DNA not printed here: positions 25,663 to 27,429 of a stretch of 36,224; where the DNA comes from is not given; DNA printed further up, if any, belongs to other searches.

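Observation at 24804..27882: NYN nuclease + effector-less STAND P-loop NTPase + TPR array: candidate NLR/Avs-like immune module with the effector encoded in trans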

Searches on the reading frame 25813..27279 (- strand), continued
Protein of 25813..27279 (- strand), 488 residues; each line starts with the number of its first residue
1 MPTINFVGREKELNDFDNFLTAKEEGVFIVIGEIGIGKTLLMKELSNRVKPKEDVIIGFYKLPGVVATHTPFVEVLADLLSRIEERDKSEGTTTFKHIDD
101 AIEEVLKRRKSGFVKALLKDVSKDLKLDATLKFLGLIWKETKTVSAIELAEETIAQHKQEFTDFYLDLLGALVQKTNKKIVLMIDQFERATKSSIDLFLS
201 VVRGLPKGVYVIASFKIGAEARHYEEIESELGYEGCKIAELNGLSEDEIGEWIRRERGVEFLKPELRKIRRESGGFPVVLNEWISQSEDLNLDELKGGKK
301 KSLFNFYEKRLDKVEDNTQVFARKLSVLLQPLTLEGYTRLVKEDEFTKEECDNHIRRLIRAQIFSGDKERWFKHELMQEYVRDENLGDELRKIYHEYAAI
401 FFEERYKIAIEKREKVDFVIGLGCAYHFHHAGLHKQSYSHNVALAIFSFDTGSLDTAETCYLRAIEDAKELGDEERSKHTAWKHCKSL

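Call 87: search_protein_families(library=pfam, proteins=[P0196, P0199, P0160, P0166, P0152, P0156, P0167, P0176, P0185, P0212], max_evalue=0.00001)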
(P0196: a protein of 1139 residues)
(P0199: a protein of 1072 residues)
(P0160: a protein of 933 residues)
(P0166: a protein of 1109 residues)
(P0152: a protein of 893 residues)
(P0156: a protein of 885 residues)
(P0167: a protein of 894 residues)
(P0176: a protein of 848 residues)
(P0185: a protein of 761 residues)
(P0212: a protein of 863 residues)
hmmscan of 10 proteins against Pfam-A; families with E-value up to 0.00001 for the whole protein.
P0196 (1139 aa): 21 families
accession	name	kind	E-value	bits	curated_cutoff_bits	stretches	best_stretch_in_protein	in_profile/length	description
PF13424.12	TPR_12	-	3.4e-52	175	30.1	4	554-624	5-76/77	Tetratricopeptide repeat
PF07719.23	TPR_2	-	2.7e-38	127.3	27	0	553-579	2-28/34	Tetratricopeptide repeat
PF00515.34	TPR_1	-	1.2e-32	110.8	27.8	0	874-904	1-31/34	Tetratricopeptide repeat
PF13181.12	TPR_8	-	2.4e-30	102.5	25.7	0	553-579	2-28/34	Tetratricopeptide repeat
PF17874.7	TPR_MalT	-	3.3e-25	89.5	45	2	715-982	42-309/336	MalT-like TPR region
PF13432.12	TPR_16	-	4.7e-24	84.9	32.7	0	518-579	3-58/65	Tetratricopeptide repeat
PF13176.12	TPR_7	-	2.6e-22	77.4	27.9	0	758-781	4-29/36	Tetratricopeptide repeat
PF13374.12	TPR_10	-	4.5e-18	65.1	27.5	0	874-905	2-33/42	Tetratricopeptide repeat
PF13428.12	TPR_14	-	2.4e-17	62.1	23.5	0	553-580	2-29/44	Tetratricopeptide repeat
PF13174.12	TPR_6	-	1e-14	54.5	26.3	0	798-821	5-28/33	Tetratricopeptide repeat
PF14559.12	TPR_19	-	1.3e-13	51.5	25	0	727-794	5-66/68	Tetratricopeptide repeat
PF13191.12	AAA_16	-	2.6e-11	44.7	32.6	1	3-189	3-145/167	AAA ATPase domain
PF07693.20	KAP_NTPase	-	3.1e-09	37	20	1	6-205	2-180/293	KAP family P-loop domain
PF07721.20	TPR_4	-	1.8e-08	34.7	27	0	554-573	3-22/26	Tetratricopeptide repeat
PF10602.15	RPN7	-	4.3e-08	33.5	29.6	0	967-1098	10-139/174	26S proteasome subunit RPN7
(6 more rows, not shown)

P0199 (1072 aa): 20 families
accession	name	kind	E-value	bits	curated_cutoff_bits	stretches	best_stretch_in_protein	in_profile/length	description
PF13424.12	TPR_12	-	3.6e-66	219.8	30.1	5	572-642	5-77/77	Tetratricopeptide repeat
PF00515.34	TPR_1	-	1.2e-49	164.7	27.8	4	612-640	3-31/34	Tetratricopeptide repeat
PF13181.12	TPR_8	-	7.7e-41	135.2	25.7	3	612-641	3-32/34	Tetratricopeptide repeat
PF13176.12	TPR_7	-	6.5e-35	116.7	27.9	0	612-646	1-35/36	Tetratricopeptide repeat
PF13374.12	TPR_10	-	2.4e-26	91.4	27.5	0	652-683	4-35/42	Tetratricopeptide repeat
PF07719.23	TPR_2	-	2.4e-26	90.1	27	0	573-600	4-31/34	Tetratricopeptide repeat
PF24885.1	TPR_NPHP3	-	7.2e-20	71.8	100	1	575-683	104-216/239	Nephrocystin-3 TPR domain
PF13676.11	TIR_2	-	1.6e-19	71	28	1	794-913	1-121/122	TIR domain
PF10516.15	SHNi-TPR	-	7.1e-16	57.9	21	0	573-603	4-34/38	SHNi-TPR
PF14938.12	SNAP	-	5.7e-10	39.6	25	0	658-760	43-145/282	Soluble NSF attachment protein, SNAP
PF10579.15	Rapsyn_N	-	6.4e-10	39.4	23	0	621-645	54-78/80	Rapsyn N-terminal myristoylation and linker region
PF13191.12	AAA_16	-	9.9e-10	39.6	32.6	1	11-226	2-165/167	AAA ATPase domain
PF17874.7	TPR_MalT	-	3.6e-09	36.8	45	0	491-604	41-156/336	MalT-like TPR region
PF13432.12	TPR_16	-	9.6e-09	36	32.7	0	454-520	1-61/65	Tetratricopeptide repeat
PF13414.12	TPR_11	-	1.8e-08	34.3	26.8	0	657-681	1-25/42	TPR repeat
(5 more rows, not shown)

P0160 (933 aa): 13 families
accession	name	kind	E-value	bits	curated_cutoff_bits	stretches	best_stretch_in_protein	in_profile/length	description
PF13424.12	TPR_12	-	1.5e-54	182.5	30.1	5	602-673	4-77/77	Tetratricopeptide repeat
PF13374.12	TPR_10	-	1e-22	79.8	27.5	0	640-675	1-36/42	Tetratricopeptide repeat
PF00515.34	TPR_1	-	1.4e-21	75.8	27.8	0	821-852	1-32/34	Tetratricopeptide repeat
PF13176.12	TPR_7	-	4.1e-19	67.4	27.9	0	823-858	1-36/36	Tetratricopeptide repeat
PF07719.23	TPR_2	-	1.7e-15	56.2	27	0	641-672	1-32/34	Tetratricopeptide repeat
PF17874.7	TPR_MalT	-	4.7e-13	49.6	45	1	782-911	41-169/336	MalT-like TPR region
PF13191.12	AAA_16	-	1.7e-12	48.6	32.6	1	67-282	1-165/167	AAA ATPase domain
PF14938.12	SNAP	-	7.1e-10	39.2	25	1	714-846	48-180/282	Soluble NSF attachment protein, SNAP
PF24885.1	TPR_NPHP3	-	1e-08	35.3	100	0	796-899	114-220/239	Nephrocystin-3 TPR domain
PF13181.12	TPR_8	-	5e-08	32.9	25.7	0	642-673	2-33/34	Tetratricopeptide repeat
PF13428.12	TPR_14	-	5.6e-07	30.1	23.5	0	643-671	3-31/44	Tetratricopeptide repeat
PF13414.12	TPR_11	-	7.2e-07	29.2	26.8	0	828-852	1-25/42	TPR repeat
PF13431.12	TPR_17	-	1.1e-06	28.8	24.4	0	740-761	12-33/34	Tetratricopeptide repeat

P0166 (1109 aa): 7 families
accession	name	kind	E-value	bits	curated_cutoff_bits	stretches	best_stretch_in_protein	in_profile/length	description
PF13191.12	AAA_16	-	1.6e-19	71.4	32.6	1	591-778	3-166/167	AAA ATPase domain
PF00931.28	NB-ARC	-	3.5e-11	43.3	23.5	1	175-406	2-224/248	NB-ARC domain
PF13401.12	AAA_22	-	2.9e-08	34.5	27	0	607-763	4-104/130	AAA domain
PF20703.3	nSTAND1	-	4.3e-08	33.6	27.1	0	591-754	17-126/379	Novel STAND NTPase 1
PF01637.24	ATPase_2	-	1.7e-07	31.7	33.2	0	591-754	2-121/225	ATPase domain predominantly from Archaea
PF25201.1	nSTAND6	-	3.6e-07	30.8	27.7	0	590-639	1-49/148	Novel STAND NTPase 6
PF13424.12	TPR_12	-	7e-07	29.8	30.1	1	1017-1079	7-70/77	Tetratricopeptide repeat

P0152 (893 aa): 26 families (the best 25 are shown)
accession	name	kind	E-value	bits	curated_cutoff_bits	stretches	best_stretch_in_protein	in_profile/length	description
PF13424.12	TPR_12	-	5.3e-106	347.4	30.1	8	677-750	2-77/77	Tetratricopeptide repeat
PF13374.12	TPR_10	-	1.4e-53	177.8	27.5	2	598-630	2-34/42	Tetratricopeptide repeat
PF13176.12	TPR_7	-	8.4e-40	131.9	27.9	0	720-753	1-34/36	Tetratricopeptide repeat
PF07719.23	TPR_2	-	1.3e-34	115.9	27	0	678-709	1-32/34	Tetratricopeptide repeat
PF00515.34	TPR_1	-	2.2e-34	116.3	27.8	1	678-709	1-32/34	Tetratricopeptide repeat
PF24885.1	TPR_NPHP3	-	1.2e-26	94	100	2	557-671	98-216/239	Nephrocystin-3 TPR domain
PF13181.12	TPR_8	-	1.2e-26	91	25.7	0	718-750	1-33/34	Tetratricopeptide repeat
PF17874.7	TPR_MalT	-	3.3e-26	92.8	45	3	680-825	42-188/336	MalT-like TPR region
PF14938.12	SNAP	-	5e-26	92.2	25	3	647-783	44-180/282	Soluble NSF attachment protein, SNAP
PF13414.12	TPR_11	-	1.4e-17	63.5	26.8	0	685-732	1-42/42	TPR repeat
PF13428.12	TPR_14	-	3e-17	61.8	23.5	0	760-790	3-33/44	Tetratricopeptide repeat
PF13432.12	TPR_16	-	2e-14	54.2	32.7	0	645-708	4-61/65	Tetratricopeptide repeat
PF13174.12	TPR_6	-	1.4e-13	51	26.3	0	679-708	1-30/33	Tetratricopeptide repeat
PF14559.12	TPR_19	-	3e-13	50.3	25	0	689-746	2-53/68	Tetratricopeptide repeat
PF13191.12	AAA_16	-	4.9e-13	50.4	32.6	1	8-207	2-157/167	AAA ATPase domain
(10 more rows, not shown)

P0156 (885 aa): 14 families
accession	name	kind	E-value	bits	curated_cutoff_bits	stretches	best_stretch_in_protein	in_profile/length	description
PF13424.12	TPR_12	-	5.3e-79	260.9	30.1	7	686-758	2-76/77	Tetratricopeptide repeat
PF13374.12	TPR_10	-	7.4e-37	124.7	27.5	0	647-680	2-35/42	Tetratricopeptide repeat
PF00515.34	TPR_1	-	2.9e-25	87.4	27.8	0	727-758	1-32/34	Tetratricopeptide repeat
PF17874.7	TPR_MalT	-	1.5e-20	74.2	45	2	690-849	43-203/336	MalT-like TPR region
PF07719.23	TPR_2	-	7.3e-17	60.5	27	0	728-758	2-32/34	Tetratricopeptide repeat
PF07721.20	TPR_4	-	1.2e-14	53.8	27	0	768-790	2-24/26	Tetratricopeptide repeat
PF24885.1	TPR_NPHP3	-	4.5e-12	46.3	100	0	642-721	136-217/239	Nephrocystin-3 TPR domain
PF13191.12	AAA_16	-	4.6e-11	43.9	32.6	1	8-221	2-166/167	AAA ATPase domain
PF13181.12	TPR_8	-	3.8e-10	39.5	25.7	0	728-758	2-32/34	Tetratricopeptide repeat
PF13428.12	TPR_14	-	4.7e-09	36.5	23.5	0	733-757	7-31/44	Tetratricopeptide repeat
PF20703.3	nSTAND1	-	1.3e-08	35.3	27.1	1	3-263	11-197/379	Novel STAND NTPase 1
PF04212.24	MIT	-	8.5e-08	32.6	30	0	733-756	10-33/66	MIT (microtubule interacting and transport) domain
PF10668.15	Phage_terminase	-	2.3e-07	30.8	22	0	742-762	8-27/67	Phage terminase small subunit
PF12862.13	ANAPC5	-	1.2e-06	28.9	23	0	519-579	30-90/91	Anaphase-promoting complex subunit 5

P0167 (894 aa): 10 families
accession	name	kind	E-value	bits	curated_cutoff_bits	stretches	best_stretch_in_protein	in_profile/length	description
PF13424.12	TPR_12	-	2.5e-47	159.4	30.1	5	614-678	6-72/77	Tetratricopeptide repeat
PF13374.12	TPR_10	-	2.3e-23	81.9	27.5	0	611-640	2-31/42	Tetratricopeptide repeat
PF07719.23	TPR_2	-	9.5e-23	78.8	27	0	611-641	1-31/34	Tetratricopeptide repeat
PF00515.34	TPR_1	-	5.4e-20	70.8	27.8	0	771-800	1-30/34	Tetratricopeptide repeat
PF17874.7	TPR_MalT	-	9e-13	48.6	45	1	652-834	41-224/336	MalT-like TPR region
PF13176.12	TPR_7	-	3.2e-12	45.9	27.9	0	615-647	3-35/36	Tetratricopeptide repeat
PF13191.12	AAA_16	-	7e-10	40.1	32.6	1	11-218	1-165/167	AAA ATPase domain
PF13181.12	TPR_8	-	7.4e-10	38.6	25.7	0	617-641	7-31/34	Tetratricopeptide repeat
PF24885.1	TPR_NPHP3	-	1.5e-07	31.5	100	0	650-764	98-216/239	Nephrocystin-3 TPR domain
PF13428.12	TPR_14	-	5.1e-07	30.2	23.5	0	539-577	9-44/44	Tetratricopeptide repeat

P0176 (848 aa): 15 families
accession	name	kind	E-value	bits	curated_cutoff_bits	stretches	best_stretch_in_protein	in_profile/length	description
PF13424.12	TPR_12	-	2.7e-59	197.8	30.1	5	549-620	3-75/77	Tetratricopeptide repeat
PF00515.34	TPR_1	-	5.7e-38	127.7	27.8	0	750-779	1-30/34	Tetratricopeptide repeat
PF07719.23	TPR_2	-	6.1e-32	107.5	27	0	549-579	1-31/34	Tetratricopeptide repeat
PF13374.12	TPR_10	-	1.7e-23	82.3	27.5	0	670-703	2-35/42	Tetratricopeptide repeat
PF13181.12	TPR_8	-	1.8e-22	77.9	25.7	0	750-780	1-31/34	Tetratricopeptide repeat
PF13176.12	TPR_7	-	3.3e-22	77.1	27.9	0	592-620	1-29/36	Tetratricopeptide repeat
PF24885.1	TPR_NPHP3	-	1.2e-15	58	100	1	718-830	114-223/239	Nephrocystin-3 TPR domain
PF14938.12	SNAP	-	3.3e-11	43.6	25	1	684-814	49-179/282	Soluble NSF attachment protein, SNAP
PF10602.15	RPN7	-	1.3e-10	41.6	29.6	0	668-734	34-100/174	26S proteasome subunit RPN7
PF17874.7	TPR_MalT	-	1.4e-09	38.2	45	0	551-697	42-188/336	MalT-like TPR region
PF13431.12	TPR_17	-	3.8e-09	36.6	24.4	0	544-569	8-33/34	Tetratricopeptide repeat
PF13191.12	AAA_16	-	7.6e-09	36.7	32.6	1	25-236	2-165/167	AAA ATPase domain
PF13428.12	TPR_14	-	4.5e-08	33.4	23.5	0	752-778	3-29/44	Tetratricopeptide repeat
PF13432.12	TPR_16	-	1.7e-07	32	32.7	0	561-617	9-58/65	Tetratricopeptide repeat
PF13174.12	TPR_6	-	4.4e-06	27.4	26.3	0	756-777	6-27/33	Tetratricopeptide repeat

P0185 (761 aa): 20 families
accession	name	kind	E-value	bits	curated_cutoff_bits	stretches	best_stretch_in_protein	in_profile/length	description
PF13424.12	TPR_12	-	1.8e-90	297.6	30.1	6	506-577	4-77/77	Tetratricopeptide repeat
PF00515.34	TPR_1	-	1.1e-44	148.9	27.8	3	627-655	3-31/34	Tetratricopeptide repeat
PF13181.12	TPR_8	-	8.5e-31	103.9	25.7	0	507-533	3-29/34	Tetratricopeptide repeat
PF13374.12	TPR_10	-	9.6e-29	99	27.5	0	627-658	4-35/42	Tetratricopeptide repeat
PF07719.23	TPR_2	-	2.1e-27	93.3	27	0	508-533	4-29/34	Tetratricopeptide repeat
PF13176.12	TPR_7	-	1.4e-26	90.7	27.9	0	587-622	1-36/36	Tetratricopeptide repeat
PF13414.12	TPR_11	-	3.2e-12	46.4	26.8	0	592-614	1-23/42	TPR repeat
PF14938.12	SNAP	-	3.8e-10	40.1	25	0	505-610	75-180/282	Soluble NSF attachment protein, SNAP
PF10579.15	Rapsyn_N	-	3.9e-10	40.1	23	0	496-539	34-77/80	Rapsyn N-terminal myristoylation and linker region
PF13432.12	TPR_16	-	4.6e-10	40.2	32.7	0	511-573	3-59/65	Tetratricopeptide repeat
PF24885.1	TPR_NPHP3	-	1.5e-09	38.1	100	0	534-616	81-172/239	Nephrocystin-3 TPR domain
PF13191.12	AAA_16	-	2.8e-09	38.1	32.6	1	35-238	2-162/167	AAA ATPase domain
PF13174.12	TPR_6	-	9.7e-09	35.8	26.3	0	511-532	6-27/33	Tetratricopeptide repeat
PF13431.12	TPR_17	-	1e-08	35.2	24.4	0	507-525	15-33/34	Tetratricopeptide repeat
PF17874.7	TPR_MalT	-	2.9e-08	33.8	45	0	509-621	44-158/336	MalT-like TPR region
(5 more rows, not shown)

P0212 (863 aa): 18 families
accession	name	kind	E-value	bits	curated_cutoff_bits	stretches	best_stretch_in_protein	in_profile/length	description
PF13424.12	TPR_12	-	6.1e-60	199.8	30.1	4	622-691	5-76/77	Tetratricopeptide repeat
PF00515.34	TPR_1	-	6.9e-50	165.4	27.8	4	660-692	1-33/34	Tetratricopeptide repeat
PF13374.12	TPR_10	-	1.4e-46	155.6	27.5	1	739-772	1-34/42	Tetratricopeptide repeat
PF07719.23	TPR_2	-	8.5e-37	122.7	27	0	700-726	1-27/34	Tetratricopeptide repeat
PF13176.12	TPR_7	-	6.5e-33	110.4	27.9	0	663-696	2-35/36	Tetratricopeptide repeat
PF13181.12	TPR_8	-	3.5e-28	95.8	25.7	0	660-692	1-33/34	Tetratricopeptide repeat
PF14938.12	SNAP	-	4.7e-19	69.4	25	2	516-645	51-180/282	Soluble NSF attachment protein, SNAP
PF24885.1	TPR_NPHP3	-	2.5e-14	53.7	100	1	655-775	94-218/239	Nephrocystin-3 TPR domain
PF17874.7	TPR_MalT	-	2.8e-14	53.6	45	1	661-779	41-161/336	MalT-like TPR region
PF13428.12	TPR_14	-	3.7e-12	46.1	23.5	0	703-726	4-27/44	Tetratricopeptide repeat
PF13414.12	TPR_11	-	6.2e-12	45.4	26.8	0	707-726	1-20/42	TPR repeat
PF13191.12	AAA_16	-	2.3e-11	44.9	32.6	1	12-210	2-156/167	AAA ATPase domain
PF13174.12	TPR_6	-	8.8e-11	42.2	26.3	0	666-685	6-25/33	Tetratricopeptide repeat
PF07721.20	TPR_4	-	1.8e-09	37.8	27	0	700-722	1-23/26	Tetratricopeptide repeat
PF04212.24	MIT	-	3.3e-09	37.1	30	0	703-735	7-39/66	MIT (microtubule interacting and transport) domain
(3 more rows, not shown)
